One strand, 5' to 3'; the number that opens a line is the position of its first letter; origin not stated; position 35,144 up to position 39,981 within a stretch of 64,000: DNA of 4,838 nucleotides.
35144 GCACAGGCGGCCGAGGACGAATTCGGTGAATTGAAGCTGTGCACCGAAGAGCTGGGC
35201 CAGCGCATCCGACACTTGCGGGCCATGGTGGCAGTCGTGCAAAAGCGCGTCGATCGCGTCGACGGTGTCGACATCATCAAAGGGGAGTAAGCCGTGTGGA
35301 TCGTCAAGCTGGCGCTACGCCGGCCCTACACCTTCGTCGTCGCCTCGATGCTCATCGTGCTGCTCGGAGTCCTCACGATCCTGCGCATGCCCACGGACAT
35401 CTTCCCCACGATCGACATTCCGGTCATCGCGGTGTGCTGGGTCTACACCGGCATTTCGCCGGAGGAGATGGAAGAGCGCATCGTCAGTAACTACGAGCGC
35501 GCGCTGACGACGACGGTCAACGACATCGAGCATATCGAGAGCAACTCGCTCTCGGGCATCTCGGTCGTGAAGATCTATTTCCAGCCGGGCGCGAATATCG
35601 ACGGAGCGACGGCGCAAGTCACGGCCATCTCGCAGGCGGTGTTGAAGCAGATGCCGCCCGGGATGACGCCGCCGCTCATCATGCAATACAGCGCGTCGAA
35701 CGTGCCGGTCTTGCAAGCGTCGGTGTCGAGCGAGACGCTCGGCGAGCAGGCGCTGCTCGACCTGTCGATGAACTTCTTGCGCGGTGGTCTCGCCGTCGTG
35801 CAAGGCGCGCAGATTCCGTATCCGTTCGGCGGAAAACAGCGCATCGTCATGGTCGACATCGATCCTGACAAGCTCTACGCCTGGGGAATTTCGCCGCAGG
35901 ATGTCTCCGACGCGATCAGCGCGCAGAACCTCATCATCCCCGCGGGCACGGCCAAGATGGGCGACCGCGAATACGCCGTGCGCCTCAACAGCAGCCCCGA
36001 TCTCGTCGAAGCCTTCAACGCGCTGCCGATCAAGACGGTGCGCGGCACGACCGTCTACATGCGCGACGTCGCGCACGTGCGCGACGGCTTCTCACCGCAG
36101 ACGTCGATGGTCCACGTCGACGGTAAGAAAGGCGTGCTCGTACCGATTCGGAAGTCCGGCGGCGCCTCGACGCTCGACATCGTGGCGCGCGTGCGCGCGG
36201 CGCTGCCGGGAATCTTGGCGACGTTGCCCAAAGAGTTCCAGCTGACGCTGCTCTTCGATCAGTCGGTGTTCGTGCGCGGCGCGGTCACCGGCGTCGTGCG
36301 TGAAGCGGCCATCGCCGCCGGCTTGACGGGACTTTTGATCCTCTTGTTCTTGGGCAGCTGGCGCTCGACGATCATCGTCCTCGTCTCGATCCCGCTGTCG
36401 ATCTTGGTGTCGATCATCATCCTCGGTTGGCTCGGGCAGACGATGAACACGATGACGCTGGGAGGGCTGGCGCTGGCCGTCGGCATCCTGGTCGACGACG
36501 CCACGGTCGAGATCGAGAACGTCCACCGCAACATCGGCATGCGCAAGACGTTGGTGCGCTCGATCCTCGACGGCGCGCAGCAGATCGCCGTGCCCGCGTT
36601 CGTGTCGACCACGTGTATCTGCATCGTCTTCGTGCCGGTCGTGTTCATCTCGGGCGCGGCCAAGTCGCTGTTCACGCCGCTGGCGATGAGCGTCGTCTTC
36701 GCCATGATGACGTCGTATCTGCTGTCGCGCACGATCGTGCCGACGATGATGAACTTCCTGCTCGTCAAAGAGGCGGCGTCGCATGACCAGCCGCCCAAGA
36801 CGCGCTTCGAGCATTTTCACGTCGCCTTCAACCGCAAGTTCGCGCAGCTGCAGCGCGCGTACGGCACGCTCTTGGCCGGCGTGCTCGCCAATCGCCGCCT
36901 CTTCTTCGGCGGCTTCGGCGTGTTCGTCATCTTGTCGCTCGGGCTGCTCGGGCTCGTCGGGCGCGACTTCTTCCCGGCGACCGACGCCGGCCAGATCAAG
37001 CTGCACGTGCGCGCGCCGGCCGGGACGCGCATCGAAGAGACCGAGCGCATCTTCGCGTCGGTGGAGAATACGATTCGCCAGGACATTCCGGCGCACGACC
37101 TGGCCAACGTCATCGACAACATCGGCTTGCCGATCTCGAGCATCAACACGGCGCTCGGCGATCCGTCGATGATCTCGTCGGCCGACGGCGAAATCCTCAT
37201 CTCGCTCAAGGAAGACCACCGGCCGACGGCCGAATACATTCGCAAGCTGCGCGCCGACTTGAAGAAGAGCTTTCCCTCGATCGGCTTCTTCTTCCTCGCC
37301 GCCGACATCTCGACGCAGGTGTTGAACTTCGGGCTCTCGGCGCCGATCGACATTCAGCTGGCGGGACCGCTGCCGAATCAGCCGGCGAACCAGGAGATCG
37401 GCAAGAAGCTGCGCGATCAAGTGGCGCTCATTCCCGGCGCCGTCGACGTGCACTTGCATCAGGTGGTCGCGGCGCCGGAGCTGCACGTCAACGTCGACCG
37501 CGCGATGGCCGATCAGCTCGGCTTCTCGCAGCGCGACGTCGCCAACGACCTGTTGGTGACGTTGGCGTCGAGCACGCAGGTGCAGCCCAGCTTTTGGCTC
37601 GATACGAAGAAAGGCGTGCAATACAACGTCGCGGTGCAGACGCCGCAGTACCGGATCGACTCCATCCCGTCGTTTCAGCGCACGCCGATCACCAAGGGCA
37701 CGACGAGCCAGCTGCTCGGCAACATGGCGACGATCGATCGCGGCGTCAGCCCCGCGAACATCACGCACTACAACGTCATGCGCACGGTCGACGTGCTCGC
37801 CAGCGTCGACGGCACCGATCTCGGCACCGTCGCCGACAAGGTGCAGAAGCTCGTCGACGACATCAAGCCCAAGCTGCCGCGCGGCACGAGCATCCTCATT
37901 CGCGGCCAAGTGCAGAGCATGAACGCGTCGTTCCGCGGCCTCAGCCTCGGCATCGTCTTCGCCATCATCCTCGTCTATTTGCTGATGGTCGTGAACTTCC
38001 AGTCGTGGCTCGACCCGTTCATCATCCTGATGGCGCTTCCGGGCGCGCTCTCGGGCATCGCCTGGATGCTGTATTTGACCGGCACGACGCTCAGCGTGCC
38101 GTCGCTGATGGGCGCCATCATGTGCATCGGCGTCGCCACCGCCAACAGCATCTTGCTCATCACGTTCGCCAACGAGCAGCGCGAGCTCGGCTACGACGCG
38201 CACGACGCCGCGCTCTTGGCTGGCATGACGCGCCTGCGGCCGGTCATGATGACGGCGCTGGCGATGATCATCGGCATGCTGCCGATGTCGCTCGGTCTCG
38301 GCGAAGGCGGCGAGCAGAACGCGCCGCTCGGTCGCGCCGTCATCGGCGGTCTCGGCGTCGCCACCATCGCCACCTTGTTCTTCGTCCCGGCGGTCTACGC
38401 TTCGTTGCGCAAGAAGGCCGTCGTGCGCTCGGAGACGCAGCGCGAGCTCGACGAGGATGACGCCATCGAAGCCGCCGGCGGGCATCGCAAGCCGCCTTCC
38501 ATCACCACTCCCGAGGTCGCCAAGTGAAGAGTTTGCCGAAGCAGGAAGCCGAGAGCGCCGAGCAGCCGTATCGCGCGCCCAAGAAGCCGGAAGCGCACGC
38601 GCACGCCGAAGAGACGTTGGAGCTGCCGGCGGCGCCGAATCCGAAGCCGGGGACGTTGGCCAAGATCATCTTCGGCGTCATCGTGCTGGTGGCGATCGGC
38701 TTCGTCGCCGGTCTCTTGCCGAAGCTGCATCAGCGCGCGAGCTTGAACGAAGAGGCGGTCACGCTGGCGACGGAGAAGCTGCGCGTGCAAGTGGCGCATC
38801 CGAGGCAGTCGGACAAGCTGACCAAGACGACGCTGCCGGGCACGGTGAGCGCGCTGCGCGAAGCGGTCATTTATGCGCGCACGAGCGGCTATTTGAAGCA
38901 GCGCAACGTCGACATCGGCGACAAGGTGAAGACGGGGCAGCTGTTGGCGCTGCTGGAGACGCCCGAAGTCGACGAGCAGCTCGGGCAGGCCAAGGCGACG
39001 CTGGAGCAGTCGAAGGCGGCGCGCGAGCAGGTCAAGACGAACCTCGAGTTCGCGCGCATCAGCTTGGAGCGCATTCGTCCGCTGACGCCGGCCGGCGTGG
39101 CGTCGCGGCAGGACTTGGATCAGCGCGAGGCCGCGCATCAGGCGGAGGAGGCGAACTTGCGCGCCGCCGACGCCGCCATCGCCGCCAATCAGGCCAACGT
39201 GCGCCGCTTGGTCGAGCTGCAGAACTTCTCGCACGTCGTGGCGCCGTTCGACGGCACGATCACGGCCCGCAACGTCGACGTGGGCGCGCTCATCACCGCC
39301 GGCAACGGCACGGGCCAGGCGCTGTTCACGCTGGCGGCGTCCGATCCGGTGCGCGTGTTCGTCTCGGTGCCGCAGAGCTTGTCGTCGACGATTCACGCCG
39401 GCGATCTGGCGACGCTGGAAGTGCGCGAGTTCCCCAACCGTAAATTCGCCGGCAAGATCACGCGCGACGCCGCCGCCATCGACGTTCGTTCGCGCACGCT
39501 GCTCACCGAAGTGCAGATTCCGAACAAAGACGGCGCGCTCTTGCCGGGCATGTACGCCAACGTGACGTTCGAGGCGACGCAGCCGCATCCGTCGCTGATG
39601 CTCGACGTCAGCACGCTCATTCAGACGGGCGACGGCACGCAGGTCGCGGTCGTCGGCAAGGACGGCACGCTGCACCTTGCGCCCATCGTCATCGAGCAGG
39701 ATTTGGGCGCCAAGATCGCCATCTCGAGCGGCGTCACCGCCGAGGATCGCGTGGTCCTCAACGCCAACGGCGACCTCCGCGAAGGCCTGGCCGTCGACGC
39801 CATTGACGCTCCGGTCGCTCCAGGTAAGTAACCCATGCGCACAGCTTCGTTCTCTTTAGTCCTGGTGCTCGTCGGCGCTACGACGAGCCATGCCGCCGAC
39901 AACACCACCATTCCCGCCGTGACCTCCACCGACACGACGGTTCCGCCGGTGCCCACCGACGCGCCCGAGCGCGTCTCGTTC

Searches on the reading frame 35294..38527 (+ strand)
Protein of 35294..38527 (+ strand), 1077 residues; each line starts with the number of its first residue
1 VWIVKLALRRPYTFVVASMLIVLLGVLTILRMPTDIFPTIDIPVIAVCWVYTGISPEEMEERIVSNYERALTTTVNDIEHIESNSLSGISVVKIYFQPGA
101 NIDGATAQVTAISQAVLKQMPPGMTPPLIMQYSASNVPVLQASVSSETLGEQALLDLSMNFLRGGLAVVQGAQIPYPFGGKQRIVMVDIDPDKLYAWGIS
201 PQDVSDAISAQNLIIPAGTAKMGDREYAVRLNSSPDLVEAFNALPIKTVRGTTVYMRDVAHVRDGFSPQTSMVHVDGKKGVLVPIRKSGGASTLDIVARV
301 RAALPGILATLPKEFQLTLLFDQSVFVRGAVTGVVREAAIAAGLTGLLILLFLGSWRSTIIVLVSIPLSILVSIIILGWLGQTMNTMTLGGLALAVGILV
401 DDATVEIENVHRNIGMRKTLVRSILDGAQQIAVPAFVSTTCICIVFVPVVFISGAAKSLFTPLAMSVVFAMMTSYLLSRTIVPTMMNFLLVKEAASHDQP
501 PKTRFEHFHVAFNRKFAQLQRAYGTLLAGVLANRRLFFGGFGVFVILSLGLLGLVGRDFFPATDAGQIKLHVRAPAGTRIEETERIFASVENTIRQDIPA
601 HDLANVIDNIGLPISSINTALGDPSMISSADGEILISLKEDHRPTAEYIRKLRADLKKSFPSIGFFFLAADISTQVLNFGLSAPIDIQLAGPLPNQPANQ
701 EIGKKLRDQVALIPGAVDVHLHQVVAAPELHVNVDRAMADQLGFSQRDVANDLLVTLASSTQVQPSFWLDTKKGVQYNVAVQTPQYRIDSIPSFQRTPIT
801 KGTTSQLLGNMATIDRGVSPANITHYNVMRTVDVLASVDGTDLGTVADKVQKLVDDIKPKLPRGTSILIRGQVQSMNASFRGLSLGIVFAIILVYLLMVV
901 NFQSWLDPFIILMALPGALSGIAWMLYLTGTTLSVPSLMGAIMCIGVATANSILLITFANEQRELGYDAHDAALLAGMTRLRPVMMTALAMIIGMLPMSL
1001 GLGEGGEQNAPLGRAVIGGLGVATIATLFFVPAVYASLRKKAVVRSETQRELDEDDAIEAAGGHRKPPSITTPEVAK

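Call 8: search_protein_families(library=pfam, proteins=[window:35294-38527:+])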
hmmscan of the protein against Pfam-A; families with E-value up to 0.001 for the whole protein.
window:35294-38527:+ (1077 aa): 2 families
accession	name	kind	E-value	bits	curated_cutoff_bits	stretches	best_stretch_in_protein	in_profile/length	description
PF00873.25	ACR_tran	-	7.5e-207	689.8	28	1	3-1038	1-1020/1021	AcrB/AcrD/AcrF family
PF03176.21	MMPL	-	4.1e-07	29.7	20.5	1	845-1042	105-306/333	MMPL family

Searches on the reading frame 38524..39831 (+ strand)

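Call 8: search_protein_families(library=pfam, proteins=[window:38524-39831:+])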
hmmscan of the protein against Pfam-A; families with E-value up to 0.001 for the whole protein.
window:38524-39831:+ (435 aa): 2 families
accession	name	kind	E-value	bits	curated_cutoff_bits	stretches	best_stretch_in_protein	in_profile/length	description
PF16576.10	HlyD_D23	-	6.9e-25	88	30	1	112-345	18-214/214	Barrel-sandwich domain of CusB or HlyD membrane-fusion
PF13437.12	HlyD_3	-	3.2e-13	50.8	22.2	1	238-342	2-106/106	HlyD family secretion protein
